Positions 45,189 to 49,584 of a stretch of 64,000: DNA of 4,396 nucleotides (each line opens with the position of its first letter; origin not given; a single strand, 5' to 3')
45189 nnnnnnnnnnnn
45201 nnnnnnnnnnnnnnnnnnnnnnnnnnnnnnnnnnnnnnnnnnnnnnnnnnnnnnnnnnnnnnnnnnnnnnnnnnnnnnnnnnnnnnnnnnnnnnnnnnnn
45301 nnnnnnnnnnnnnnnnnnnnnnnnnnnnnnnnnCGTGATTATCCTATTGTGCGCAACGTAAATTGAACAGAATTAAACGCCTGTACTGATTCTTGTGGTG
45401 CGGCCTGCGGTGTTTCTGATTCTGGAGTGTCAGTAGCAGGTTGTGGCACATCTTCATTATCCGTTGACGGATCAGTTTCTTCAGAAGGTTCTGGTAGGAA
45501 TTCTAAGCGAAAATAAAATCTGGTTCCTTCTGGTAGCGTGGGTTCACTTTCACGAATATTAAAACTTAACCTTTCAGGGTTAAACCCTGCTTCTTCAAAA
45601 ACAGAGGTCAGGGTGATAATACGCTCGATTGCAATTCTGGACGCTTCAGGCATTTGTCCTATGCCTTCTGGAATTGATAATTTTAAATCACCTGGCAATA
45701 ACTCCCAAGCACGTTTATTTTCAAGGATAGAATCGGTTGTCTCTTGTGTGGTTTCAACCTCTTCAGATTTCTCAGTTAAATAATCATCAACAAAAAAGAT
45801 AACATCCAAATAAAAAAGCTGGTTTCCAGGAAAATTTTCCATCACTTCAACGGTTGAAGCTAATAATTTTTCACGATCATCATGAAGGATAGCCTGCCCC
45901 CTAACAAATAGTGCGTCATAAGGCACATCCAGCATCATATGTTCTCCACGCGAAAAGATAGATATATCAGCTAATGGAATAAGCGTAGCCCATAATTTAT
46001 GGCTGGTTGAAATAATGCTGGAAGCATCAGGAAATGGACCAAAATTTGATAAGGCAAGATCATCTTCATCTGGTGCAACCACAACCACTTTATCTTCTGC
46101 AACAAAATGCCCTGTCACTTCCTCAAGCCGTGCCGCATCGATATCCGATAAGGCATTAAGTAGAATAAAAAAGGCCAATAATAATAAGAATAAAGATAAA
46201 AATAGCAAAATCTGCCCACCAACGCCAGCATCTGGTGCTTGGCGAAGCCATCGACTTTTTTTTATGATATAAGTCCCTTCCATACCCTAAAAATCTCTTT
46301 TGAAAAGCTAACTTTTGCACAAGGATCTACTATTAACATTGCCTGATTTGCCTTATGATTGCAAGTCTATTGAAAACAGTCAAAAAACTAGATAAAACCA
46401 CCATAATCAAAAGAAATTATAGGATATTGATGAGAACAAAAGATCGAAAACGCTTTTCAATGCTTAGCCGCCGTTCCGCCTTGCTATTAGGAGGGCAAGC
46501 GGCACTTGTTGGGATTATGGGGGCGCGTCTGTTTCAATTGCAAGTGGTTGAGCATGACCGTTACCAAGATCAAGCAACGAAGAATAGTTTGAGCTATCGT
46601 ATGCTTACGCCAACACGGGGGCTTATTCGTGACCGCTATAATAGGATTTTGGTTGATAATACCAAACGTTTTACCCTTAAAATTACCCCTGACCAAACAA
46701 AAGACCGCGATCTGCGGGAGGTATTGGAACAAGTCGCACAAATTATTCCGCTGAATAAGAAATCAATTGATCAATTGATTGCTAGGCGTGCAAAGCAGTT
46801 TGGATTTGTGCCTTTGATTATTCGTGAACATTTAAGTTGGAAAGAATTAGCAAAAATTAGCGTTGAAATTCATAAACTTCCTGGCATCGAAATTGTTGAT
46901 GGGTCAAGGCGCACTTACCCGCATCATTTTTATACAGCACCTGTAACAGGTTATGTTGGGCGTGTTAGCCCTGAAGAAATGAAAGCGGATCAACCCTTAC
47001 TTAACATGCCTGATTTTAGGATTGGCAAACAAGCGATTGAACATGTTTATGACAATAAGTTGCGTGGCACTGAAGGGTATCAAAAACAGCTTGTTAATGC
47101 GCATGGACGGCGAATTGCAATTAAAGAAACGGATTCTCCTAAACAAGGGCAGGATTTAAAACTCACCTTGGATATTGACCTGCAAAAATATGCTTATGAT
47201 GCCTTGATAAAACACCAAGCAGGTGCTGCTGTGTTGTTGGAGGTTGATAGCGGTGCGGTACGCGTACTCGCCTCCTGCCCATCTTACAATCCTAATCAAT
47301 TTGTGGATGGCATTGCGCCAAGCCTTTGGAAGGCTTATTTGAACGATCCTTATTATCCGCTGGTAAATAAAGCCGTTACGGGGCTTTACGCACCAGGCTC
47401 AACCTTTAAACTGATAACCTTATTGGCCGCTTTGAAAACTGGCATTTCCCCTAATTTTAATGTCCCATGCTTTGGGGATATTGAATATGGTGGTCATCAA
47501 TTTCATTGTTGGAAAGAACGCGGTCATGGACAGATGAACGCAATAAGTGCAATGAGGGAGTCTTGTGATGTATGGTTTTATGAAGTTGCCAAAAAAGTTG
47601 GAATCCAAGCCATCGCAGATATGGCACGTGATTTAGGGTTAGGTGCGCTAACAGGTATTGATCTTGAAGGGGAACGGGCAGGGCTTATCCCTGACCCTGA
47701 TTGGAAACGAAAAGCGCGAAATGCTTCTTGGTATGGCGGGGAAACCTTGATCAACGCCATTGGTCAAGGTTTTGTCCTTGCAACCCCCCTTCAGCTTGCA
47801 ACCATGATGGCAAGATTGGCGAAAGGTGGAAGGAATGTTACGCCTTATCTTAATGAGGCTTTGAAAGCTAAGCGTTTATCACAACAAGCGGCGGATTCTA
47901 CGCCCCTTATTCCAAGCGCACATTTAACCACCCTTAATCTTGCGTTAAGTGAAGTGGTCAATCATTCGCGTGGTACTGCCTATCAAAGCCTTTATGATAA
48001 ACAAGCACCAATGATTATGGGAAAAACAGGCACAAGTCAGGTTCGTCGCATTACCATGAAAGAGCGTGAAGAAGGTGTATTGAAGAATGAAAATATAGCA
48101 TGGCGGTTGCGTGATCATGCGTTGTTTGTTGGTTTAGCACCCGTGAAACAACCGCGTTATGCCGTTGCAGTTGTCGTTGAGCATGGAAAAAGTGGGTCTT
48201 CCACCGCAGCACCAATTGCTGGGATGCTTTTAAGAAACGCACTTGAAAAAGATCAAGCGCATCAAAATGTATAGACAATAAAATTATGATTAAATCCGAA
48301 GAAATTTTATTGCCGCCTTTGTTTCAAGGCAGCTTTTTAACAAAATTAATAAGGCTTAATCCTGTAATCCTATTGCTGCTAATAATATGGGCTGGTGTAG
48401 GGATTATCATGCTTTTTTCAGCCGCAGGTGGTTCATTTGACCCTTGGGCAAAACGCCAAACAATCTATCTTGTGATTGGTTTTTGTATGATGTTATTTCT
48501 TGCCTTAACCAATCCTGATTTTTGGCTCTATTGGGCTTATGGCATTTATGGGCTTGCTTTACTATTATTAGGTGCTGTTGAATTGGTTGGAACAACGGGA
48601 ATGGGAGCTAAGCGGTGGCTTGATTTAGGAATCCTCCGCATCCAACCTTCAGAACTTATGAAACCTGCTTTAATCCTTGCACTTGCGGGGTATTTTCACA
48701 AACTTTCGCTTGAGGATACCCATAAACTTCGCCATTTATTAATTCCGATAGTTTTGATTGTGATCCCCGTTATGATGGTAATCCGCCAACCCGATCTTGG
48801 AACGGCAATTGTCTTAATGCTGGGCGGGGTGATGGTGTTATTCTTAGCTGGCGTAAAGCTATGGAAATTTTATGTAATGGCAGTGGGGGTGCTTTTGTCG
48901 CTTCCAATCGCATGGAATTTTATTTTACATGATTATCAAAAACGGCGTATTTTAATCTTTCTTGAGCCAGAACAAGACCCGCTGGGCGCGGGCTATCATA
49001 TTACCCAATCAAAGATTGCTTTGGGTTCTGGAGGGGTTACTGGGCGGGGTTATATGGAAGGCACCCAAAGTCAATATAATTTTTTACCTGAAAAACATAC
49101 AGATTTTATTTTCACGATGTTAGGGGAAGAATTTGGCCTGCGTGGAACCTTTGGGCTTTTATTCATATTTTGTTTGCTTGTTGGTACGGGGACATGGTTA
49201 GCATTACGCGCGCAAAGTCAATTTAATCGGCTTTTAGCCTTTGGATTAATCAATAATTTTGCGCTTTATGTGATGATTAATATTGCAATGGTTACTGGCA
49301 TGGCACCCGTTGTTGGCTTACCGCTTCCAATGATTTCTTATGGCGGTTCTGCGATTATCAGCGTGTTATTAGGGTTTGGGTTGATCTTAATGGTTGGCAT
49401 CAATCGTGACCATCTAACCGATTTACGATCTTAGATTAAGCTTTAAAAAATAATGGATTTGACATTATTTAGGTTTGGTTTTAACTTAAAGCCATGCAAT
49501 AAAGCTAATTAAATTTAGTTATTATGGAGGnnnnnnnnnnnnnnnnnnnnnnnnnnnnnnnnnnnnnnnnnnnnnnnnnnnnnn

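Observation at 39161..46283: Five-gene operon coupling a MotB/OmpA-like anchor and an 1178-aa secreted TPR-rich protein to orphan DppB/DppC-type ABC permeases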

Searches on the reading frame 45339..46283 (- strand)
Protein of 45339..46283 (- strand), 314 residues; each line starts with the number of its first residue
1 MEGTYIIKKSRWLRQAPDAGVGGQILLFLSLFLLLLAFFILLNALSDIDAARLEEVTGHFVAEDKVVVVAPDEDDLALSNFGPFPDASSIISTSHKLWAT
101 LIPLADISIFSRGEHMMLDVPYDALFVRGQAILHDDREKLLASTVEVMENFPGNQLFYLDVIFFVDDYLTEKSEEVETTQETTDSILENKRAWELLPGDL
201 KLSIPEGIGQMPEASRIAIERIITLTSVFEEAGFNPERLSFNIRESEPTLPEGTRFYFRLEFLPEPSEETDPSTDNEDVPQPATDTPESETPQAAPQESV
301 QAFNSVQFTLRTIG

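Call 4: search_protein_families(library=pfam, proteins=[window:45339-46283:-], max_evalue=0.1)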
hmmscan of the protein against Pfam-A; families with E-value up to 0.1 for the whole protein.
window:45339-46283:- (314 aa): 1 family
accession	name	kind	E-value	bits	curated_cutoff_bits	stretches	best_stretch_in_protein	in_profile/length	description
PF13677.11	MotB_plug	-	3.4e-05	23.8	24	1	32-60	26-54/58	Membrane MotB of proton-channel complex MotA/MotB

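Call 5: search_protein_families(library=ncbifam, proteins=[window:45339-46283:-], max_evalue=0.1)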
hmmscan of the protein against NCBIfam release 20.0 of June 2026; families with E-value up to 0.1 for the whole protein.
window:45339-46283:- (314 aa): 5 families
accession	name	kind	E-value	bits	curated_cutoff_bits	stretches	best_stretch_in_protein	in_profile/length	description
NF006508.0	PRK08944.1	subfamily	0.0016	17.7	259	1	17-60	10-53/304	MotB family protein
NF006541.1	PRK09038.1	equivalog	0.0019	17.9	283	0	96-152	115-171/253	flagellar motor protein MotD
NF005382.1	PRK06925.1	equivalog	0.012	15.9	264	1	28-65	4-41/225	flagellar motor protein MotS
NF005831.1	PRK07734.1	equivalog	0.017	14.9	301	1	30-60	24-54/250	flagellar motor protein MotB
NF005236.0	PRK06742.1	equivalog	0.019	14.4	312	1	16-66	4-54/225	flagellar motor protein MotS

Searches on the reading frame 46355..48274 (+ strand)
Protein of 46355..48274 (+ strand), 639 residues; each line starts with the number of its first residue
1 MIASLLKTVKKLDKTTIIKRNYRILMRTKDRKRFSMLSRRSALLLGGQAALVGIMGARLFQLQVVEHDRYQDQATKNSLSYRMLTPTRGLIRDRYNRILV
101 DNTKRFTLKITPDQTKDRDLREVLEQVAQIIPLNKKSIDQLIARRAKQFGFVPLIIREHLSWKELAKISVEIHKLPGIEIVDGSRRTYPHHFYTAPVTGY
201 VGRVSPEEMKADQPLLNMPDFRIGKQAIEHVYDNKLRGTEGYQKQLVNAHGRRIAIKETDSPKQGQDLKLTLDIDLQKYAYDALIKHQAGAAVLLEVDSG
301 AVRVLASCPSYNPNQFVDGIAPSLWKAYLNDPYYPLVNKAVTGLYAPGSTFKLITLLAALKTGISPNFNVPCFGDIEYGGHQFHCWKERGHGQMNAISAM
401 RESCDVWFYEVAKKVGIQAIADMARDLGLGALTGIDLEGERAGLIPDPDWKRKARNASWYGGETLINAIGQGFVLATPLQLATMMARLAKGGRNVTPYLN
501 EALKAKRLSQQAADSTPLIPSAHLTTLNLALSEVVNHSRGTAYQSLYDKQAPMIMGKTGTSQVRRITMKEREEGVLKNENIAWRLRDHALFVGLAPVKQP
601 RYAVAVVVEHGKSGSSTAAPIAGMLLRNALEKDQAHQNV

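Call 7: search_protein_families(library=ncbifam, proteins=[window:46355-48274:+], max_evalue=0.00001)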
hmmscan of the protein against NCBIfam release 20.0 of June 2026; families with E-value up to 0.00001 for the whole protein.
window:46355-48274:+ (639 aa): 17 families
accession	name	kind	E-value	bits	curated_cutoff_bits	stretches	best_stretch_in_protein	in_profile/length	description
TIGR03423.1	pbp2_mrdA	equivalog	3e-193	643.6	455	1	39-631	1-592/593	penicillin-binding protein 2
NF008061.0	PRK10795.1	equivalog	2.4e-104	350.2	962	1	36-630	17-609/634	peptidoglycan DD-transpeptidase MrdA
TIGR02214.1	spoVD_pbp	equivalog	5.2e-60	203.5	688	1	48-631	9-556/636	stage V sporulation protein D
NF051842.1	PBP4_5_Efaec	equivalog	7.4e-56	189.8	700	1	75-565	152-617/668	penicillin-binding protein PBP4(5)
NF000237.1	MECA_PBP2A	equivalog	3e-32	111.7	750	1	78-574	141-611/668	PBP2a family beta-lactam-resistant peptidoglycan transpeptidase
NF011685.0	PRK15105.1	subfamily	3.1e-30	105.3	737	1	28-626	11-554/588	peptidoglycan glycosyltransferase FtsI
NF000407.1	MECC_PBP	exception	2.4e-28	98.8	1500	1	82-564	142-601/665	PBP2a family beta-lactam-resistant peptidoglycan transpeptidase MecC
NF038278.1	strep_PBP2B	exception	2.7e-28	98.8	975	1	157-617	193-661/678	penicillin-binding protein PBP2B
NF033378.1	MECD_PBP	exception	3.5e-27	95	1450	1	77-512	142-570/678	PBP2a family beta-lactam-resistant peptidoglycan transpeptidase MecD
NF000409.1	MECA_pure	exception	3.6e-27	95.1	1490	1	78-574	141-611/668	PBP2a family beta-lactam-resistant peptidoglycan transpeptidase MecA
NF000408.1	MECA2_pure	exception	4e-27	94.7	1525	1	77-574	140-611/668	PBP2a family beta-lactam-resistant peptidoglycan transpeptidase MecA2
NF000406.1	MECB_PBP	exception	4.6e-27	94.7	1450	1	76-564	138-609/674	PBP2a family beta-lactam-resistant peptidoglycan transpeptidase MecB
NF053573.1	PBP2_PenA_Neis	exception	8.9e-27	93.9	1105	1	17-627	2-554/572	peptidoglycan D,D-transpeptidase PBP2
NF000410.1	MECA1_pure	exception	1.4e-25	89.5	1480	1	77-574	139-609/666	PBP2a family beta-lactam-resistant peptidoglycan transpeptidase MecA1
TIGR02074.1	PBP_1a_fam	subfamily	4.3e-14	52.2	508.75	1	268-596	255-496/535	PBP1A family penicillin-binding protein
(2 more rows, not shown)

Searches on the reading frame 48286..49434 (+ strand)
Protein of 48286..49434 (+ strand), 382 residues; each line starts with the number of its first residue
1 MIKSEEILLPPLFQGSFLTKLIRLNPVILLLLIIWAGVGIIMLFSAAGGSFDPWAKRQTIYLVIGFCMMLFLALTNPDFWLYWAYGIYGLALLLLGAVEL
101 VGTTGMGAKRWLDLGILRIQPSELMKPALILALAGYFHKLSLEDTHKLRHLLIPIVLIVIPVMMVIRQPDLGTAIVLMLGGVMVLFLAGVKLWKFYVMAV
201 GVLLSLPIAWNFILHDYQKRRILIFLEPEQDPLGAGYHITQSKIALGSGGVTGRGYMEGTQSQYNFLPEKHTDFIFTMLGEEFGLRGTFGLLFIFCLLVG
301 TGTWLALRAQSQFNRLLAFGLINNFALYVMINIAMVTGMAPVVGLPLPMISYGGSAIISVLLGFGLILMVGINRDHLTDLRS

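Call 7: search_protein_families(library=ncbifam, proteins=[window:48286-49434:+], max_evalue=0.00001)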
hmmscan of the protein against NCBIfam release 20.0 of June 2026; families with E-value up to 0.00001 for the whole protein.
window:48286-49434:+ (382 aa): 6 families
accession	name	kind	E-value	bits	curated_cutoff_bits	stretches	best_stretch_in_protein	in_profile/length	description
TIGR02210.1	rodA_shape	equivalog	4.3e-121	404.4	336.7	1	27-374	3-356/357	rod shape-determining protein RodA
NF008060.0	PRK10794.1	equivalog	4.2e-98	328.7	590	1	21-377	13-366/370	peptidoglycan glycosyltransferase MrdB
TIGR02614.1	ftsW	equivalog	1.1e-84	284.6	337.5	1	27-370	3-353/357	putative lipid II flippase FtsW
TIGR02615.1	spoVE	exception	4.7e-67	227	448.8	1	28-370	4-352/354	stage V sporulation protein E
NF037961.1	RodA_shape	subfamily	3.2e-62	211.2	150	2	194-373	224-406/415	rod shape-determining protein RodA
NF008042.0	PRK10774.1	equivalog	2.5e-59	201.3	493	1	25-369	36-387/405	cell division protein FtsW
